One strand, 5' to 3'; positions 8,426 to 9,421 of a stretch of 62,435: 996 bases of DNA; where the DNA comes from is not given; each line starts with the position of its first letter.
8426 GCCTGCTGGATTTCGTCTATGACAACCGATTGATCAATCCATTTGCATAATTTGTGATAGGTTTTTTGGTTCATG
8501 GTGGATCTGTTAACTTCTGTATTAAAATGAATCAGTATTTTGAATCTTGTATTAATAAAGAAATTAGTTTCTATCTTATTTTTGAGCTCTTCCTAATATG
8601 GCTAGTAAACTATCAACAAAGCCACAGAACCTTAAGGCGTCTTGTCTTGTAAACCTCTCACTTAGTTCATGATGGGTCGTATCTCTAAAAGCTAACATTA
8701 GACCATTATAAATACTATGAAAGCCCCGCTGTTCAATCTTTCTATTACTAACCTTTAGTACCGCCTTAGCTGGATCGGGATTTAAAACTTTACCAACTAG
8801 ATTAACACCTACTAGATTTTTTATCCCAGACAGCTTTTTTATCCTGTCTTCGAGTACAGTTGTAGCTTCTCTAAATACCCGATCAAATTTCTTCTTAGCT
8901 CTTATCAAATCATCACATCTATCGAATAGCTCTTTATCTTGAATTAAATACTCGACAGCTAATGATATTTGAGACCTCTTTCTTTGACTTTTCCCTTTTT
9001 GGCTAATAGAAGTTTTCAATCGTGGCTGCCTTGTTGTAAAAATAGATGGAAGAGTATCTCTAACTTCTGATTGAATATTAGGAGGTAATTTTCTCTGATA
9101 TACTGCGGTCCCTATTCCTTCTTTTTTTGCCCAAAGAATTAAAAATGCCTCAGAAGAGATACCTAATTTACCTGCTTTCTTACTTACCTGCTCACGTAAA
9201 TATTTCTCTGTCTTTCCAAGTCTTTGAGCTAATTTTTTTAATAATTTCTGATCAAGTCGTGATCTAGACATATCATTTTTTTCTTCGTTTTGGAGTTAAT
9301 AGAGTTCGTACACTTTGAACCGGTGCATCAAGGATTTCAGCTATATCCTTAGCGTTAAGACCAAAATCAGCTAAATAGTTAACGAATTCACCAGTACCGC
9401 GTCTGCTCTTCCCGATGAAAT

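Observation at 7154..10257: Seven-gene operon: four tandem mini-HTH paralogs, an HTH/TIGR02391-like protein, a 66-aa ORF and a NucS-like PD-(D/E)XK nuclease (candidate defence or mobile module)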

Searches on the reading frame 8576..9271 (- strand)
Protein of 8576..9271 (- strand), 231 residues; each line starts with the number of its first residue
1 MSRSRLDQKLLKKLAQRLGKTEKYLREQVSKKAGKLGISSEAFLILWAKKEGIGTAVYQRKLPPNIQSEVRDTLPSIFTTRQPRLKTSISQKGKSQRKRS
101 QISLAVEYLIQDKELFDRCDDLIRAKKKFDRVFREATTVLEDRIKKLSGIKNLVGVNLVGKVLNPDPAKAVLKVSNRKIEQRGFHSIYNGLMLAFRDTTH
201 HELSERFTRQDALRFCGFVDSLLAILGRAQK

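Call 3: search_protein_families(library=pfam, proteins=[window:8576-9271:-], max_evalue=1)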
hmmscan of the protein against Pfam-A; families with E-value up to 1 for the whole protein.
window:8576-9271:- (231 aa): 2 families
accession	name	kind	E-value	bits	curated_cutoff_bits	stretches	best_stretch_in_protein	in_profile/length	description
PF09509.15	Hypoth_Ymh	-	1.6e-14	54.2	25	1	112-224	4-117/119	Protein of unknown function (Hypoth_ymh)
PF05464.17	Phi-29_GP4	-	0.13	12.8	27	1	177-206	73-102/126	Phi-29-like late genes activator (early protein GP4)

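Call 4: search_protein_families(library=padloc, proteins=[window:8576-9271:-], max_evalue=1)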
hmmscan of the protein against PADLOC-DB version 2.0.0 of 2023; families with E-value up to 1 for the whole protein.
window:8576-9271:- (231 aa): 3 families
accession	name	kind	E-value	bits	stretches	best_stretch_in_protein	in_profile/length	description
PDLC03987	PD-Lambda-3_B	-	6.9e-07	26.8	1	101-220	132-254/270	-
PDLC03988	PD-Lambda-3_B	-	0.0023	15.3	1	101-184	132-216/222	-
PDLC02412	Aga_HEPN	-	0.0031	14.6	1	127-202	269-348/382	Class II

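Call 5: search_protein_families(library=ncbifam, proteins=[window:8576-9271:-], max_evalue=1)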
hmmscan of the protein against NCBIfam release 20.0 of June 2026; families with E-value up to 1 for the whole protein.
window:8576-9271:- (231 aa): 2 families
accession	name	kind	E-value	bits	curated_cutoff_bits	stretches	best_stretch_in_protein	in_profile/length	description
TIGR02391.1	hypoth_ymh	hypoth_equivalog_domain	1.8e-07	31.3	39.45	1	114-214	4-108/125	TIGR02391 family protein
TIGR03132.1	malonate_mdcB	equivalog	0.15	11.6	282.35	1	47-150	139-244/272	triphosphoribosyl-dephospho-CoA synthase MdcB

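Call 13: find_homologous_proteins(query=window:8576-9271:-)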
Query window:8576-9271:- (231 aa): 249 proteins with E <= 0.001 among 781 candidates; the best 120 are listed.
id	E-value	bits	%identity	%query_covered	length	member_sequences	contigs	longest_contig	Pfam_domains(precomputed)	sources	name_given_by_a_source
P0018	3.6e-143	492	100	100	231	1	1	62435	PF09509.16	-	-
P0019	1.9e-111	389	79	99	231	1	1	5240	PF09509.16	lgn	-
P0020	4.0e-109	381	77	100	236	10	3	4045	PF09509.16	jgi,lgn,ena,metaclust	metaclust:\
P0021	2.9e-108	378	75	100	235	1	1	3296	PF09509.16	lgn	-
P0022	1.4e-95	337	66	100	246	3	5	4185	PF09509.16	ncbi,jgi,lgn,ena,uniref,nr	ncbi:hypothetical protein COT64_02495 [Candidatus Shapirobacteria bacterium CG09_land_8_20_14_0_10_3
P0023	3.6e-95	336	67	100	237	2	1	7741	PF09509.16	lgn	-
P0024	4.0e-94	332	67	100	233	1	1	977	PF09509.16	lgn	-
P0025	4.4e-94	332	66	100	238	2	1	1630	PF09509.16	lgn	-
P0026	1.9e-92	327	69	100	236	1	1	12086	PF09509.16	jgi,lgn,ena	-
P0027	7.8e-92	325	68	100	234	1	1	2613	PF09509.16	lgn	-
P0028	1.2e-90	321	66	100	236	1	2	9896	PF09509.16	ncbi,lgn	-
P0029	2.6e-87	310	63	100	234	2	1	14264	PF09509.16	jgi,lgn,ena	-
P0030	3.8e-87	309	61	100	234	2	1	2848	PF09509.16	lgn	-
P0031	3.4e-86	306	62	100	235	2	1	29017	PF09509.16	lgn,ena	-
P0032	3.5e-86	306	64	100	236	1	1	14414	PF09509.16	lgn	-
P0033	5.6e-86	306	62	100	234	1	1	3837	PF09509.16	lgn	-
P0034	1.5e-85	304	79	80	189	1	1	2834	PF09509.16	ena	-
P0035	1.6e-85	304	61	100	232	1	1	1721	PF09509.16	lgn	-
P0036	3.4e-85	303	60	100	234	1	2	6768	PF09509.16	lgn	-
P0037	2.0e-84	301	60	100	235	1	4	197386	PF09509.16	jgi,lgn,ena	-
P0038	3.0e-84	300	61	100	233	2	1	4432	PF09509.16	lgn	-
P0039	4.8e-84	299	60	100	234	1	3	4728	PF09509.16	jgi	jgi:hypothetical protein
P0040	1.4e-83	298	61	98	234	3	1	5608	PF09509.16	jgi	-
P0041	4.9e-83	296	60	100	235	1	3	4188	PF09509.16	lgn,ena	-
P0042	6.4e-83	296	60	100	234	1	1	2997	PF09509.16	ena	-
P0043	4.6e-82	293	58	100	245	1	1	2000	PF09509.16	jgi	jgi:hypothetical protein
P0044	6.4e-82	292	59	100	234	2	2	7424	PF09509.16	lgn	-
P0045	9.6e-82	292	60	100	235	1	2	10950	PF09509.16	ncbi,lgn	-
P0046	1.4e-81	291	62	100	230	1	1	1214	PF09509.16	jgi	jgi:hypothetical protein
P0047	1.6e-81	291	58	100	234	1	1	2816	PF09509.16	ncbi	-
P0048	5.9e-81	289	58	100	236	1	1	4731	PF09509.16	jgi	jgi:hypothetical protein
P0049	2.2e-80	287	58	100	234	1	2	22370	PF09509.16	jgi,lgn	jgi:uncharacterized protein (TIGR02391 family)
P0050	2.4e-80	287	60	100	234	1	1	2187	PF09509.16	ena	-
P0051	4.9e-80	286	59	100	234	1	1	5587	PF09509.16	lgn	-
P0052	1.1e-78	282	56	100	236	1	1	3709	PF09509.16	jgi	-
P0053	2.4e-78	281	56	100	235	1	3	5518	PF09509.16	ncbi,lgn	-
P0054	8.8e-78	279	57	100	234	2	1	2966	PF09509.16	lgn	-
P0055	1.8e-77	278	57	99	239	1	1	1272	PF09509.16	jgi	jgi:uncharacterized protein (TIGR02391 family)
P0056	2.8e-77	277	59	99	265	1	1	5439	PF09509.16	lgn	-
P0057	5.3e-77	276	58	100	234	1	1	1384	PF09509.16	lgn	-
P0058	1.1e-76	275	57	100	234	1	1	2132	PF09509.16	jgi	jgi:hypothetical protein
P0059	1.1e-75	272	55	100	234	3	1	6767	PF09509.16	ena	-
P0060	1.3e-75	272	57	100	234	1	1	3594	PF09509.16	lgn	-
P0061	1.4e-75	272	57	100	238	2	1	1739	PF09509.16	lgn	-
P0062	2.5e-75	271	58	98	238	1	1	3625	PF09509.16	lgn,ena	-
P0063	4.9e-74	267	53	99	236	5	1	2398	PF09509.16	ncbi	-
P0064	1.2e-73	265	56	99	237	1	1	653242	PF09509.16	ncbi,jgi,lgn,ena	-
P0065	1.9e-73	265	57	100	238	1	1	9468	PF09509.16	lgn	-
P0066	1.9e-73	265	57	96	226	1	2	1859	PF09509.16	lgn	-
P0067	7.0e-73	263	57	100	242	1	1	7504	PF09509.16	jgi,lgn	-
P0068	1.4e-72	262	52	100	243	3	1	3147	PF09509.16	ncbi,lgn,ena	-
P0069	2.0e-72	261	55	100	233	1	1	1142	PF09509.16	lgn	-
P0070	2.4e-72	261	54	100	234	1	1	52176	PF09509.16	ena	-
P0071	2.4e-70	255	54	100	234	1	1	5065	PF09509.16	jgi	jgi:hypothetical protein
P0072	3.1e-69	251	57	97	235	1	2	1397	PF09509.16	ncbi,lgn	-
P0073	3.6e-69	251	52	94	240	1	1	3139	PF09509.16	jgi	jgi:hypothetical protein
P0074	4.4e-69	250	52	100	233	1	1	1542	PF09509.16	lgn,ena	-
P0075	6.4e-69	250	53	100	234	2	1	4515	PF09509.16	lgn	-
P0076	6.7e-69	250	57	98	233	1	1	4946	PF09509.16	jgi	jgi:hypothetical protein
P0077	8.8e-69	249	54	100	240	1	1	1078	PF09509.16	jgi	-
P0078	4.4e-68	247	54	100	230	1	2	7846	PF09509.16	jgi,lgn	jgi:hypothetical protein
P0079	1.3e-67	246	55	98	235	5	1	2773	PF09509.16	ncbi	-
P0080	1.8e-67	245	52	99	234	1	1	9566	PF09509.16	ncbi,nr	ncbi:hypothetical protein HY490_00505 [Candidatus Woesearchaeota archaeon]|nr:hypothetical protein [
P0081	2.7e-67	245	54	98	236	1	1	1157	PF09509.16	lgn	-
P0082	3.2e-67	244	53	100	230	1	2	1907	PF09509.16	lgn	-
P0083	3.6e-67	244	52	100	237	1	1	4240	PF09509.16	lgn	-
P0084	7.8e-67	243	54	95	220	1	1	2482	PF09509.16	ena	-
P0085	1.1e-66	243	51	99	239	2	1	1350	PF09509.16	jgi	-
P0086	1.7e-66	242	54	98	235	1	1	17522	PF09509.16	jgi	jgi:hypothetical protein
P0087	1.7e-66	242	52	100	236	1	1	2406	PF09509.16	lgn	-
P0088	1.9e-66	242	51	100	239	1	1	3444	PF09509.16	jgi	jgi:hypothetical protein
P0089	2.2e-66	242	53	100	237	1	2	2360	PF09509.16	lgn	-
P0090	2.6e-66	241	55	100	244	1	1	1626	PF09509.16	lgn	-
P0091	3.9e-66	241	50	99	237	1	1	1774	PF09509.16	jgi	-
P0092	4.0e-66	241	53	100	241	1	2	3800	PF09509.16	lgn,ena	-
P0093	5.1e-66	240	53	100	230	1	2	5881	PF09509.16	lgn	-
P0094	5.7e-66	240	51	99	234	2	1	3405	PF09509.16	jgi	jgi:uncharacterized protein (TIGR02391 family)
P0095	5.8e-66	240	53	98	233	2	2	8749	PF09509.16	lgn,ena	-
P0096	8.2e-66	240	51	100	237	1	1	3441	PF09509.16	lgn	-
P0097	8.7e-66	240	52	99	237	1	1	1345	PF09509.16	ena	-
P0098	9.7e-66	240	53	98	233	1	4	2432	PF09509.16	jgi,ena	-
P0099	1.0e-65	239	52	100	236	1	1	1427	PF09509.16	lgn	-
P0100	1.2e-65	239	52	99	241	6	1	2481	PF09509.16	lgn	-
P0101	1.5e-65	239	50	100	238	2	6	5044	PF09509.16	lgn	-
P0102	2.5e-65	238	51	99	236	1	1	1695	PF09509.16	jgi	jgi:uncharacterized protein (TIGR02391 family)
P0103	2.5e-65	238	52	95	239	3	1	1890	PF09509.16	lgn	-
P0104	3.1e-65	238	53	98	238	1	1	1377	PF09509.16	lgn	-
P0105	3.5e-65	238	51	100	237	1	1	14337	PF09509.16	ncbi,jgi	jgi:hypothetical protein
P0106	4.2e-65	237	52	100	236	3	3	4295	PF09509.16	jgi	jgi:hypothetical protein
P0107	5.4e-65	237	50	99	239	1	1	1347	PF09509.16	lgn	-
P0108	5.8e-65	237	54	99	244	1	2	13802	PF09509.16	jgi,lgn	jgi:hypothetical protein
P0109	5.9e-65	237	52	100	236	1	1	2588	PF09509.16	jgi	jgi:hypothetical protein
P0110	6.0e-65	237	50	100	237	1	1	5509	PF09509.16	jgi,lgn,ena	-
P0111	6.4e-65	237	51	99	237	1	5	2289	PF09509.16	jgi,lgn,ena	jgi:uncharacterized protein (TIGR02391 family)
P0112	7.6e-65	237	51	100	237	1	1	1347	PF09509.16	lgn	-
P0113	8.1e-65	237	54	100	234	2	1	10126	PF09509.16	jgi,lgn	-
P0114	1.1e-64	236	52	99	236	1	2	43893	PF09509.16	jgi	jgi:uncharacterized protein (TIGR02391 family)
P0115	2.0e-64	235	54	99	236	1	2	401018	PF09509.16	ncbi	-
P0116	2.1e-64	235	52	100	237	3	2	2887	PF09509.16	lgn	-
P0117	2.7e-64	235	54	100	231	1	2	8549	PF09509.16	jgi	-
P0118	4.4e-64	234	52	100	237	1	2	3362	PF09509.16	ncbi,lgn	-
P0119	4.4e-64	234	50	100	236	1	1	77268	PF09509.16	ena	-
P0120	5.1e-64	234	53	94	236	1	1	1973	PF09509.16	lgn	-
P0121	5.5e-64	234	50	100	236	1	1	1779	PF09509.16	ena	-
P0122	7.0e-64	233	52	99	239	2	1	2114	PF09509.16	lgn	-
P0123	7.4e-64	233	49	100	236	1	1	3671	PF09509.16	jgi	jgi:Protein of unknown function (Hypoth_ymh)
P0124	1.0e-63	233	51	98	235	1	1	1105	PF09509.16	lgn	-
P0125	1.3e-63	233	50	100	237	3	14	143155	PF09509.16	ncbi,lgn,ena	ncbi:MAG: TIGR02391 family protein [Gemmatimonadales bacterium]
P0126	1.6e-63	232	51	98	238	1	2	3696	PF09509.16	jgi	-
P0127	2.2e-63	232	49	100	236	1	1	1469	PF09509.16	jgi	jgi:uncharacterized protein (TIGR02391 family)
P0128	2.4e-63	232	50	100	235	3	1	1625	PF09509.16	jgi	jgi:hypothetical protein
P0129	2.4e-63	232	53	100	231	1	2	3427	PF09509.16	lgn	-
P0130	2.5e-63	232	49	99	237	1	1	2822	PF09509.16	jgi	jgi:uncharacterized protein (TIGR02391 family)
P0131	4.0e-63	231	50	100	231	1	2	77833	PF09509.16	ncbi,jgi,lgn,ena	ncbi:MAG: TIGR02391 family protein [Candidatus Omnitrophota bacterium]|jgi:hypothetical protein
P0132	4.5e-63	231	50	100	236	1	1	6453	PF09509.16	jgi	jgi:uncharacterized protein (TIGR02391 family)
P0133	6.4e-63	230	50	100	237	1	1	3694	PF09509.16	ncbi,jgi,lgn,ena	-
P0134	7.3e-63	230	51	97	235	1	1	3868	PF09509.16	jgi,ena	jgi:hypothetical protein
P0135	9.5e-63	230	52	100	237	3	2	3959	PF09509.16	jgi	jgi:hypothetical protein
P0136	1.0e-62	230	50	100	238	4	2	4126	PF09509.16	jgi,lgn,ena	-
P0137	1.0e-62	230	52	98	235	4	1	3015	PF09509.16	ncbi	-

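Call 15: find_encoding_contigs(protein=P0019, flank=6000, max_places=3)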
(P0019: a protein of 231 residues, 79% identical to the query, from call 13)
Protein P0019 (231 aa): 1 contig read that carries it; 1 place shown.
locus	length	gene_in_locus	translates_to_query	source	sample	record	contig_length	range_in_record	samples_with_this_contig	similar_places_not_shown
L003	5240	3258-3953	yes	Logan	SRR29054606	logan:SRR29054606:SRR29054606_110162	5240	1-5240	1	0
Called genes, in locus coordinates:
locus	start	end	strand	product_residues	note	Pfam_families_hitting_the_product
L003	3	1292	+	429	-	?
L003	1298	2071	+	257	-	PF01939:NucS_C (weak)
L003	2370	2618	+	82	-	-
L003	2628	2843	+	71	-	PF08281:Sigma70_r4_2 (weak)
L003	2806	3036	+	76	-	-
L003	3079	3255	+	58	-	-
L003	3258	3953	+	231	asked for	PF09509:Hypoth_Ymh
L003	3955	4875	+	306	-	PF12686:DUF3800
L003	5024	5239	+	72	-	?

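Call 16: find_encoding_contigs(protein=P0026, flank=6000, max_places=3)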
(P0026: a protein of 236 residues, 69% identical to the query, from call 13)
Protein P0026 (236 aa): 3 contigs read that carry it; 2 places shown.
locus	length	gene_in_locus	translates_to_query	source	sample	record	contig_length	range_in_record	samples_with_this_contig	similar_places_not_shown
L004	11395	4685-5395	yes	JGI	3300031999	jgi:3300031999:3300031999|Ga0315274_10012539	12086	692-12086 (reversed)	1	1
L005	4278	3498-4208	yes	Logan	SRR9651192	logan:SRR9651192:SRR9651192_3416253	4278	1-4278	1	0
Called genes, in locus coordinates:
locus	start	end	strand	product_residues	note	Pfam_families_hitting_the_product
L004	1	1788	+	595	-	?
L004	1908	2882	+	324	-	-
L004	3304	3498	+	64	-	-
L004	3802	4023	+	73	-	-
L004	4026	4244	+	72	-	-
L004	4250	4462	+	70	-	PF13384:HTH_23 (weak)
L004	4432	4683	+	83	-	-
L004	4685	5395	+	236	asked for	PF09509:Hypoth_Ymh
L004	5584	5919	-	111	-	-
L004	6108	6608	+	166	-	PF01510:Amidase_2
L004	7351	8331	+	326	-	PF02618:YceG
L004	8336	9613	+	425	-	-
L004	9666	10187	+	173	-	PF04542:Sigma70_r2, PF08281:Sigma70_r4_2 (weak), PF04545:Sigma70_r4 (weak)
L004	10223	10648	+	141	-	-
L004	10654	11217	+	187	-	-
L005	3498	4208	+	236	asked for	PF09509:Hypoth_Ymh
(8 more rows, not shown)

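Call 17: find_encoding_contigs(protein=P0023, flank=6000, max_places=3)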
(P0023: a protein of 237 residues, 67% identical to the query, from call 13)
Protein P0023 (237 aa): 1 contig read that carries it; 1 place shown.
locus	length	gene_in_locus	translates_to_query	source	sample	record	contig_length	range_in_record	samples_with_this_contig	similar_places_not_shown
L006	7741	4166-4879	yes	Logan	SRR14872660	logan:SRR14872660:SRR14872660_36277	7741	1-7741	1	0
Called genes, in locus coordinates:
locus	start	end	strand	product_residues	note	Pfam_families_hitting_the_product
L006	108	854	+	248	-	-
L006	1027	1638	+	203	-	PF01726:LexA_DNA_bind, PF00717:Peptidase_S24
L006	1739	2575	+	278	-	-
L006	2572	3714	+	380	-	PF02086:MethyltransfD12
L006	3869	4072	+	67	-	-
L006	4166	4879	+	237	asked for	PF09509:Hypoth_Ymh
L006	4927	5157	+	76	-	-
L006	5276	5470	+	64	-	-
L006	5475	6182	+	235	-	-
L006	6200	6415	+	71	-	-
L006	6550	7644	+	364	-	-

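Call 22: find_related_loci(query=A3, collection=genome_contigs, flank=6000)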
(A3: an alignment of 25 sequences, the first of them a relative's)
Query A3 (231 aa) in genome_contigs; peptide patterns used: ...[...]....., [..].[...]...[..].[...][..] (x = any residue, [..] = any of these).
58 stretches matched a pattern; 31 encode a relative of the query (tblastn E <= 1e-3); 30 distinct loci.
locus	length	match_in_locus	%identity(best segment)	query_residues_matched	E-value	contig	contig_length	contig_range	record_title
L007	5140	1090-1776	57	1-229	3e-84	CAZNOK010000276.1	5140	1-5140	MAG TPA_asm: uncultured Verrucomicrobiota bacterium isolate SRP098346_co1_451 genome assembly, contig: NODE_24284_length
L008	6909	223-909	52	3-230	1e-73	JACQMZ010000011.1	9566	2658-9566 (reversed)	MAG: Candidatus Woesearchaeota archaeon isolate NC_groundwater_1242_Ag_S-0.1um_49_30 S_p1_S3_coassembly_k141_283539, who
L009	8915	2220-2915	51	1-229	2e-72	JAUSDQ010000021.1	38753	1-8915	MAG: Sulfuricaulis sp. isolate E14_maxbin.089_sub E14_k141_933893, whole genome shotgun sequence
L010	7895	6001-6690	51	1-230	6e-72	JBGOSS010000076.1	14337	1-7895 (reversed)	MAG: Gemmatimonadota bacterium isolate OBJ_0618_7090110_181 k141_11280263_length_14337_cov_20.2744, whole genome shotgun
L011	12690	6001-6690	50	1-229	8e-72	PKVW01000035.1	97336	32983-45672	MAG: Acidobacteriaceae bacterium isolate palsa_292 73.20120500_P33.13_contig_544, whole genome shotgun sequence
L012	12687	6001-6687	49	1-229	1e-67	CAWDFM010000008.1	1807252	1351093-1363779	MAG: uncultured Acidobacteriota bacterium isolate MFD06085.bin.1.38 genome assembly, contig: contig_8153, whole genome s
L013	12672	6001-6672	50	6-229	4e-66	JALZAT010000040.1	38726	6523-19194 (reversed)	MAG: Acidobacteriota bacterium isolate KAP bin98 SD1490_NODE_150_length_38726_cov_2.045364, whole genome shotgun sequenc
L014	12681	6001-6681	49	1-229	2e-64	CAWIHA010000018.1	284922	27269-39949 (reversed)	MAG: Bryobacterales bacterium isolate MFD03726.bin.1.141 genome assembly, contig: contig_36148, whole genome shotgun seq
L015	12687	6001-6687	46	1-230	8e-64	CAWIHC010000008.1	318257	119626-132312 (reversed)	MAG: uncultured Acidobacteriaceae bacterium isolate MFD01231.bin.2.35 genome assembly, contig: contig_20970, whole genom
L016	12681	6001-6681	48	1-230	4e-62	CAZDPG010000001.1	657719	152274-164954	MAG TPA_asm: uncultured Candidatus Saccharibacteria bacterium isolate SRP062349_co2_30 genome assembly, contig: NODE_5_l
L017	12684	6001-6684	44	1-230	7e-62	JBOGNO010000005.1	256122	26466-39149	MAG: Candidatus Acidiferrales bacterium isolate SE1532_maxbin2.bin.1 NODE_9_length_256122_cov_2.546718, whole genome sho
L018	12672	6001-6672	46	5-230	2e-61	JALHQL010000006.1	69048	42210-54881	MAG: Candidatus Paceibacterota bacterium isolate bin.85 c_000000002238, whole genome shotgun sequence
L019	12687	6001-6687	50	1-231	3e-71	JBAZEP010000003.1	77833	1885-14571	MAG: Candidatus Omnitrophota bacterium isolate SO_2017_LW3_129 NODE_638_length_77833_cov_6.001943_LW162_2017, whole geno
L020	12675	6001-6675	45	5-230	2e-59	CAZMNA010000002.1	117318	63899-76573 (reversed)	MAG TPA_asm: uncultured Candidatus Saccharibacteria bacterium isolate binchicken_co241_136 genome assembly, contig: NODE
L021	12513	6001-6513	44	68-231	6e-43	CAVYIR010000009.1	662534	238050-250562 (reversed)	MAG: uncultured Acidobacteriaceae bacterium isolate MFD05377.bin.1.126 genome assembly, contig: contig_48257, whole geno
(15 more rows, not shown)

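Call 30: predict_structure(alignment_id=A3)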
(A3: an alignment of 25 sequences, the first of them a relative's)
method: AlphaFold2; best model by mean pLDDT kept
length: 231 residues; sequences in the alignment: 25
mean_pLDDT: 81.7   pTM: 0.54
mean pLDDT of the five models: 81.7, 80.1, 79.9, 78.7, 78.1
residues with pLDDT >= 90: 109; 70-90: 74; 50-70: 26; < 50: 22
segments of 3 or more residues with pLDDT < 50: 1-3, 80-98
pLDDT, mean of each block of 10 residues (from residue 1): 68 90 91 86 89 84 83 63 34 45 66 91 86 93 94 92 95 95 95 77 75 92 93 91
secondary structure, 60 per line:
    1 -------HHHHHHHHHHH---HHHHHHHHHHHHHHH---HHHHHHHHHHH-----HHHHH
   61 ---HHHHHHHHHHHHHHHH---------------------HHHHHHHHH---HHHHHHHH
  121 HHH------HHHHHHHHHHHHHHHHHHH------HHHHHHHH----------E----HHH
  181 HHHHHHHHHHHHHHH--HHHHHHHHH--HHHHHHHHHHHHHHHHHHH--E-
elements in order: H8-18 H22-36 H40-50 H56-60 H64-79 H101-109 H113-123 H130-148 H155-162 H178-195 H198-206 H209-227

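Call 34: fold_search(model_id=the predicted structure, library=pdb)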
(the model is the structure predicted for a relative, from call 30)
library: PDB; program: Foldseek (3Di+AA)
matches with E <= 10: 26; with E <= 0.001: 0
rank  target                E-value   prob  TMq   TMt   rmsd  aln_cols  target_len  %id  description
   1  4yxx                  1.8e+00  0.11  0.20  0.22  17.8       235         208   13  Computationally designed left-handed alpha/alpha toroid with 6 repeats (released 2015-12-16)
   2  1wwp_A                2.0e+00  0.14  0.20  0.33  10.7       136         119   12  Crystal structure of ttk003001694 from Thermus Thermophilus HB8 (released 2005-07-12)
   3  9h3c                  2.5e+00  0.11  0.20  0.22  17.6       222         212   12  De novo designed alpha helical toroidal protein with a Ru-cofactor (released 2025-10-22)
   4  8hki_D                2.7e+00  0.04  0.17  0.16  16.0       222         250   11  Human TRiC open state (released 2023-12-13)
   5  8c3w                  3.7e+00  0.06  0.21  0.22  17.1       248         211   13  Crystal structure of a computationally designed heme binding protein, dnHEM1 (released 2023-07-05)
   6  7zzn                  4.5e+00  0.03  0.14  0.16  18.1       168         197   14  Crystal structure of poplar glutathione transferase U20 (released 2022-07-20)
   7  9wfi_A                4.5e+00  0.03  0.18  0.18  14.4       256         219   11  A chimera FadR transcription factor containing wHTH of Rv0494 and the part other than wHTH of Escherichia coli FadR (released 2025-09-24)
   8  1fyh_D                5.0e+00  0.01  0.12  0.12  15.8       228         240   10  1:1 COMPLEX BETWEEN AN INTERFERON GAMMA SINGLE-CHAIN VARIANT AND ITS RECEPTOR (released 2000-10-11)
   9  8hki_Z                5.2e+00  0.06  0.20  0.18  14.0       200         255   11  Human TRiC open state (released 2023-12-13)
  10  6fna_B                5.5e+00  0.01  0.13  0.14  18.4       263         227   14  Mono- and bivalent 14-3-3 inhibitors for characterizing supramolecular lysine-PEG interactions in proteins (released 2018-07-04)
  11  8t3m_A                5.8e+00  0.02  0.13  0.13  16.1       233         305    8  TRPV1 in nanodisc bound with 3 LPA molecules (released 2024-05-08)
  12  9w0x_A                6.1e+00  0.02  0.15  0.07  22.3       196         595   11  Cryo-EM structure of a Fungal XPR1 (released 2026-03-18)
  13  2vm6_A                7.0e+00  0.04  0.17  0.23  11.8       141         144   11  Human Bcl2-A1 in complex with Bim-BH3 peptide (released 2008-02-05)
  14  8jzs_A                7.0e+00  0.02  0.17  0.10  22.1       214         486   13  Outward-facing SLC15A4 dimer (released 2023-09-27)
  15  8ijt_D                7.4e+00  0.01  0.14  0.11  19.1       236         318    8  crystal structure of Hyp N135A mutant from Hypoxylon sp. E7406B (released 2024-02-28)
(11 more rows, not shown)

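Call 73: find_encoding_contigs(protein=P0037, flank=8000, max_places=2)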
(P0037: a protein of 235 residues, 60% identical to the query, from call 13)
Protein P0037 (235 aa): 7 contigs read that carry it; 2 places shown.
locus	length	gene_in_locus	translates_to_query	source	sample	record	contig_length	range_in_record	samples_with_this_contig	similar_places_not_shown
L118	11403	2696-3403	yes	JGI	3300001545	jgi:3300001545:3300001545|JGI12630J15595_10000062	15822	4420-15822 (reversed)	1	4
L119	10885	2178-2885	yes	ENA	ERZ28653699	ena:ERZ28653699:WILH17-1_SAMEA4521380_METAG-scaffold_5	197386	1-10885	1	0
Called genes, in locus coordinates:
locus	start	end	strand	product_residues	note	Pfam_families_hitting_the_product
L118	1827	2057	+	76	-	-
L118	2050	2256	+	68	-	-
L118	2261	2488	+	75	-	-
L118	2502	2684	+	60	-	-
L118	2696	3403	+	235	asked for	PF09509:Hypoth_Ymh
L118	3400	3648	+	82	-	-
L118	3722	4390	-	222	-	-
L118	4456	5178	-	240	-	-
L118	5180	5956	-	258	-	PF00528:BPD_transp_1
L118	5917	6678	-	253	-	PF00005:ABC_tran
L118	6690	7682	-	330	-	PF09084:NMT1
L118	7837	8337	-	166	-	PF13302:Acetyltransf_3, PF00583:Acetyltransf_1 (weak)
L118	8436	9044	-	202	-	-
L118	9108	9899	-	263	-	PF13468:Glyoxalase_3 (faint)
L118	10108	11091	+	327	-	PF00248:Aldo_ket_red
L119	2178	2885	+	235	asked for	PF09509:Hypoth_Ymh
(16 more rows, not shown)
